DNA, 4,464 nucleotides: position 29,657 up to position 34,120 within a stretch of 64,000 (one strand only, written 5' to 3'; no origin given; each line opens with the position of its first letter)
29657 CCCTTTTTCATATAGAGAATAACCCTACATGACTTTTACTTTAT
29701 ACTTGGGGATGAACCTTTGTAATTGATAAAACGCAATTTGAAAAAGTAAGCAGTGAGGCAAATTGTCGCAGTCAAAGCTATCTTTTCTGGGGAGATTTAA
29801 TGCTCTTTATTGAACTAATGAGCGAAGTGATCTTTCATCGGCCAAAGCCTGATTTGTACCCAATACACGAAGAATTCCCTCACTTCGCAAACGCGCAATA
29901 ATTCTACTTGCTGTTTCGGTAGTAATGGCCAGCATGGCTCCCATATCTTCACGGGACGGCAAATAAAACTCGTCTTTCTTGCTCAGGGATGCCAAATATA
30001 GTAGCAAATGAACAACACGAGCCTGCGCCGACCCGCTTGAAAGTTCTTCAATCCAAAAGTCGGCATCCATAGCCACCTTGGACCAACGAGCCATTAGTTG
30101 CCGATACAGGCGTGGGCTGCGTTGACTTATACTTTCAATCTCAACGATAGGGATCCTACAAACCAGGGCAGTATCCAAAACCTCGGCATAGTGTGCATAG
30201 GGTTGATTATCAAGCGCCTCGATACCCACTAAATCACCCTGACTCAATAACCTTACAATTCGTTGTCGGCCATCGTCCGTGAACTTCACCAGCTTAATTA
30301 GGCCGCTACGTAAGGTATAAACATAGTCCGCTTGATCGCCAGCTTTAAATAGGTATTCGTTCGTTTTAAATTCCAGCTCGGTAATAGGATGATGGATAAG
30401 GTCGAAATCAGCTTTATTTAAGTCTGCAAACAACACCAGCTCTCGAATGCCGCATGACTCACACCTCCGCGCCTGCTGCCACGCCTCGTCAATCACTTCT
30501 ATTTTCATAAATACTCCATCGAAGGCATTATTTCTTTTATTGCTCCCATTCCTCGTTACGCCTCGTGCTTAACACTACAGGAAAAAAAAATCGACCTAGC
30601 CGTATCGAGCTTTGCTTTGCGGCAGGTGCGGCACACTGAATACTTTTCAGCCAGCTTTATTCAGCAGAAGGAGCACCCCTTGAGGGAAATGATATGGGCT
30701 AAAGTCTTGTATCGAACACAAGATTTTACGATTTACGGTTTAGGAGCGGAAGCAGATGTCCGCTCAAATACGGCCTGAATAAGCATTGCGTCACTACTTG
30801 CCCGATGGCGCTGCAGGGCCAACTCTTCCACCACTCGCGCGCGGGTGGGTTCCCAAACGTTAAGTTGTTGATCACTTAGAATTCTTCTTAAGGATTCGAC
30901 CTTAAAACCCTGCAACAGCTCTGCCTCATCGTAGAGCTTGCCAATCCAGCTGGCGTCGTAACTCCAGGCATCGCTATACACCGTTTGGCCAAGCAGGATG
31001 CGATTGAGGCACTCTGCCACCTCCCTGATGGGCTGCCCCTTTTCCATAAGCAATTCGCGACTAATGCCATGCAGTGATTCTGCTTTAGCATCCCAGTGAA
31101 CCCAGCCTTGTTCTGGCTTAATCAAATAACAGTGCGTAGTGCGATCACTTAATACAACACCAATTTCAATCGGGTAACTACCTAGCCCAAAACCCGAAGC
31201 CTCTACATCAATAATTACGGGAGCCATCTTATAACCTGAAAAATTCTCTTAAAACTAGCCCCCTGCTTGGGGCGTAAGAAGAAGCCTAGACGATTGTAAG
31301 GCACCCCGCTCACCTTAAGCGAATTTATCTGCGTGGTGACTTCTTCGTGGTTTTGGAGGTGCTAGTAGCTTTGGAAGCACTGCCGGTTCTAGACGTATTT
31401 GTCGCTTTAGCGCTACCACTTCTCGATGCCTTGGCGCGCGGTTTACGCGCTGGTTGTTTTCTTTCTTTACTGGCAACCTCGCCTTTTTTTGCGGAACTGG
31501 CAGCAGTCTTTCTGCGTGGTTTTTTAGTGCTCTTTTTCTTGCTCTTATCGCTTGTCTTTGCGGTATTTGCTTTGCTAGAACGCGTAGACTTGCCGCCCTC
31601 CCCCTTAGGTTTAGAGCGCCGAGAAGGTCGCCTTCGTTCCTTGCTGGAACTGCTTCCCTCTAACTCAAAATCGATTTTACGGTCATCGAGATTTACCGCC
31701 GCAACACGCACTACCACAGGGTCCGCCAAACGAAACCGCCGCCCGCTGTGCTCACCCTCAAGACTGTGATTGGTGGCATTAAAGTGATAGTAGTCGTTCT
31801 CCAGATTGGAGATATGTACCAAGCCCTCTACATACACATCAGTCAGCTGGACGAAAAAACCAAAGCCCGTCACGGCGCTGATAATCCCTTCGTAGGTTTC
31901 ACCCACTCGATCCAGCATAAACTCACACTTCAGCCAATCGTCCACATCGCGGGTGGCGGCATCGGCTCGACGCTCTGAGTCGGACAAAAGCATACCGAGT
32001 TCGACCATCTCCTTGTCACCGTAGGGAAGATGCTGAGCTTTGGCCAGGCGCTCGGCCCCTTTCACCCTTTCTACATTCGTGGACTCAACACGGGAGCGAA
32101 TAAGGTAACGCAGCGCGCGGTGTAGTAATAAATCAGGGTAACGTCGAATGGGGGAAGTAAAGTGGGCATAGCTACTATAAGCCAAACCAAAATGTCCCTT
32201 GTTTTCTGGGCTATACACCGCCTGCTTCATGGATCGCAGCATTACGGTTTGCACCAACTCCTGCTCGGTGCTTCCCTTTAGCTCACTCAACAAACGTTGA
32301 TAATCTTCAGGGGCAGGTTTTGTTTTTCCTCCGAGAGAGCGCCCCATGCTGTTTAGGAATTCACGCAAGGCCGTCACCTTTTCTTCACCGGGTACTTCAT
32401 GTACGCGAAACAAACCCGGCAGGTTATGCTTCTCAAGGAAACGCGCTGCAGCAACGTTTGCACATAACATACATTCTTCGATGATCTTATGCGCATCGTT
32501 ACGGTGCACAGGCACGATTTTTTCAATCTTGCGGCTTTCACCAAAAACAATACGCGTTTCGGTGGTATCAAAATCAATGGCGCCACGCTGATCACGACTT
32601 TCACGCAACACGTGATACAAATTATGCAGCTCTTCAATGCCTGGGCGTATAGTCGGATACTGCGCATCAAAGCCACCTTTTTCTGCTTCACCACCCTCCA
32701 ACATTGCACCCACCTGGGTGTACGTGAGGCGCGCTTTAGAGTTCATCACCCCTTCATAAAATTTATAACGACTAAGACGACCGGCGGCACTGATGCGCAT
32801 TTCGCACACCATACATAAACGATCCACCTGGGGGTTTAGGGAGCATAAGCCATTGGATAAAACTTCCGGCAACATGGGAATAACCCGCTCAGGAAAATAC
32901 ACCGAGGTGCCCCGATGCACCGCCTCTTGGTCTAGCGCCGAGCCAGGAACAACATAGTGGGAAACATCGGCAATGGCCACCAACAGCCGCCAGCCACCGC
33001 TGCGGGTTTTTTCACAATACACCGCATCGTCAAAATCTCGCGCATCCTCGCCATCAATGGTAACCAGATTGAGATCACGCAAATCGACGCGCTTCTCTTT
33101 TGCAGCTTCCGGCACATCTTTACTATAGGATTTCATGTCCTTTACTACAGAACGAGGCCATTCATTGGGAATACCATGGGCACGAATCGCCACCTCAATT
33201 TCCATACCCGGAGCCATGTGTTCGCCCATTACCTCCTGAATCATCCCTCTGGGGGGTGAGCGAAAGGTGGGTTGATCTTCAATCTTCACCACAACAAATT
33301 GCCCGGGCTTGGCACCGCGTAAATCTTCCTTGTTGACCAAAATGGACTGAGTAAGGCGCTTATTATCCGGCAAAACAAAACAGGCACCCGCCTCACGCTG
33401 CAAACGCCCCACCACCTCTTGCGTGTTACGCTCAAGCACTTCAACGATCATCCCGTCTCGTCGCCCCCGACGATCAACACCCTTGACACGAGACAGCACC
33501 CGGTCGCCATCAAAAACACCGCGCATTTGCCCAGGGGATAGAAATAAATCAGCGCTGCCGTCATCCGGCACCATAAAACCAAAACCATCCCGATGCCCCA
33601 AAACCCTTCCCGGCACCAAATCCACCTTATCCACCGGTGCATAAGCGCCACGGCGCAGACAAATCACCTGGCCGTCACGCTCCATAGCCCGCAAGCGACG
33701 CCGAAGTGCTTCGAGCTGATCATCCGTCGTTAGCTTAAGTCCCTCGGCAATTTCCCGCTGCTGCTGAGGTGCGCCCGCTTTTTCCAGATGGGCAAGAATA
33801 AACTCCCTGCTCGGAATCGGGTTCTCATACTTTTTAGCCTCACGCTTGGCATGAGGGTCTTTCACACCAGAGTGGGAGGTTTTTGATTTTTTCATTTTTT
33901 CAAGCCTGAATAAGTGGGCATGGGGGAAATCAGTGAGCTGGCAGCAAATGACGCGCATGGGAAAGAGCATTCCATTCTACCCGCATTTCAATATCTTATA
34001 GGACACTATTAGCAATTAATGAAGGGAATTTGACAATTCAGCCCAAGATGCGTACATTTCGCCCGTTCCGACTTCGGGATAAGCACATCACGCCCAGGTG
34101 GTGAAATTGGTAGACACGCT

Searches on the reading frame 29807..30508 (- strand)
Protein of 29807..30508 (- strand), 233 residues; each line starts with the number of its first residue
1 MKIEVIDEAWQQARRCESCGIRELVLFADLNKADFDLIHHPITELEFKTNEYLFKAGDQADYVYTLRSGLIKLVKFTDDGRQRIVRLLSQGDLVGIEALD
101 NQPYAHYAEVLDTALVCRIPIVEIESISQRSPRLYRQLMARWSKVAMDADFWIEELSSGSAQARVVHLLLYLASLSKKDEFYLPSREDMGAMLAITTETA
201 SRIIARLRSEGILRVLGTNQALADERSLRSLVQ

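Call 23: search_protein_families(library=pfam, proteins=[window:29807-30508:-], max_evalue=0.0001)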
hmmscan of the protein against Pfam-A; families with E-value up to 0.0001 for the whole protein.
window:29807-30508:- (233 aa): 2 families
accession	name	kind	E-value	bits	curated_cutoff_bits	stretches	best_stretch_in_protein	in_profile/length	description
PF00027.35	cNMP_binding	-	5.1e-18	65.3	27.5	1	45-130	2-88/89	Cyclic nucleotide-binding domain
PF13545.12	HTH_Crp_2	-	2.3e-10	40.7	27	1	163-230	1-69/70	Crp-like helix-turn-helix domain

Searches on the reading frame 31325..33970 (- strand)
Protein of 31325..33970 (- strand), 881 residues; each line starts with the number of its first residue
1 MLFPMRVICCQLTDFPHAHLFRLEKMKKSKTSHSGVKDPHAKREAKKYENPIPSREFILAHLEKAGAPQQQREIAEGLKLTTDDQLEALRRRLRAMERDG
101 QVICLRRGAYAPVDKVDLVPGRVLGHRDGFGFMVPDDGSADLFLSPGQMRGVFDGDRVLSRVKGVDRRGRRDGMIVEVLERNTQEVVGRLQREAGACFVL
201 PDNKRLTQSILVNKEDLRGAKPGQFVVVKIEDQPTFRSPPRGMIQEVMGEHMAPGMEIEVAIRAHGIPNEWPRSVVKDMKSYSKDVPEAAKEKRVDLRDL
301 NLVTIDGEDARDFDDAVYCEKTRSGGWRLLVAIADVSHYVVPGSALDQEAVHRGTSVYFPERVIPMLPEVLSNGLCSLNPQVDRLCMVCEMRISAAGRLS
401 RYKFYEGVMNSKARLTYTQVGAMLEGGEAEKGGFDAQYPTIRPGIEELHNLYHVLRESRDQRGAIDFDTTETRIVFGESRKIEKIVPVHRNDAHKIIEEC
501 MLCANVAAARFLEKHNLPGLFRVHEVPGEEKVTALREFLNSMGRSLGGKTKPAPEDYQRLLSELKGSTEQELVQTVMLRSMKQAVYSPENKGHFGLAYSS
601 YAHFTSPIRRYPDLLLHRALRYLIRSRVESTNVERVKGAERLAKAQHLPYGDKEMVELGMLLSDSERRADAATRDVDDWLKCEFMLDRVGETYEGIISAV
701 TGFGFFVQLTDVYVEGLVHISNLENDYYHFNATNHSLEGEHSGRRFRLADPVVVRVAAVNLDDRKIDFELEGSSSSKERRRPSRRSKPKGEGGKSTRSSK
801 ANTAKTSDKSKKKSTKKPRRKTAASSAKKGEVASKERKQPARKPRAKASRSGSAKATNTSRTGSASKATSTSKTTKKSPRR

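Call 6: search_protein_families(library=pfam, proteins=[window:31325-33970:-], max_evalue=0.001)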
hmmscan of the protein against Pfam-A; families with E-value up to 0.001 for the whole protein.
window:31325-33970:- (881 aa): 5 families
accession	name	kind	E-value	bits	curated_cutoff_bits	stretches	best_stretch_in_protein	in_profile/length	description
PF00773.25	RNB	-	2.9e-113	378.9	29.3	1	294-624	1-324/326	RNB domain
PF17876.7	CSD2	-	6.1e-29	100.3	26.2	1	198-272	1-74/74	Cold shock domain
PF08206.17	OB_RNB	-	3.4e-22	78.3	24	1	121-178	1-58/58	Ribonuclease B OB domain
PF00575.29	S1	-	1.1e-11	45.3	22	1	688-769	3-72/74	S1 RNA binding domain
PF08461.16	HTH_12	-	4.2e-08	33.5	21.4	1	57-111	2-54/66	Ribonuclease R winged-helix domain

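Call 62: list_cluster_members(proteins=[window:31325-33970:-, window:53198-55735:-, window:50531-52555:-, window:44350-45747:-, window:2761-3999:+])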
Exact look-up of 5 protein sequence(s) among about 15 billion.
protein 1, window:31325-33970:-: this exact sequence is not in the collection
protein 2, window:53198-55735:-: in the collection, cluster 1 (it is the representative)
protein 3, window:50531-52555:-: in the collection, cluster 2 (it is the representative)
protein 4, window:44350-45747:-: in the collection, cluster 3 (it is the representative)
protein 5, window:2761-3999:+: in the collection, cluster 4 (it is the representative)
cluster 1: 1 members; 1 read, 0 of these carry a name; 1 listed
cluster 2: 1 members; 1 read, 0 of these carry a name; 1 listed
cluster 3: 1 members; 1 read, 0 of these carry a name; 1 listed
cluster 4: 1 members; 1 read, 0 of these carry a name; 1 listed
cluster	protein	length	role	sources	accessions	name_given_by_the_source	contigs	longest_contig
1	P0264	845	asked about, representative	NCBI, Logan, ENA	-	-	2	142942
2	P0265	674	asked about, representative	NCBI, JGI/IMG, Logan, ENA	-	-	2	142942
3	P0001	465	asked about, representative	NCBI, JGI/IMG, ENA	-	-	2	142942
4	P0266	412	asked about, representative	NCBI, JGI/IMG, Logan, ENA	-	-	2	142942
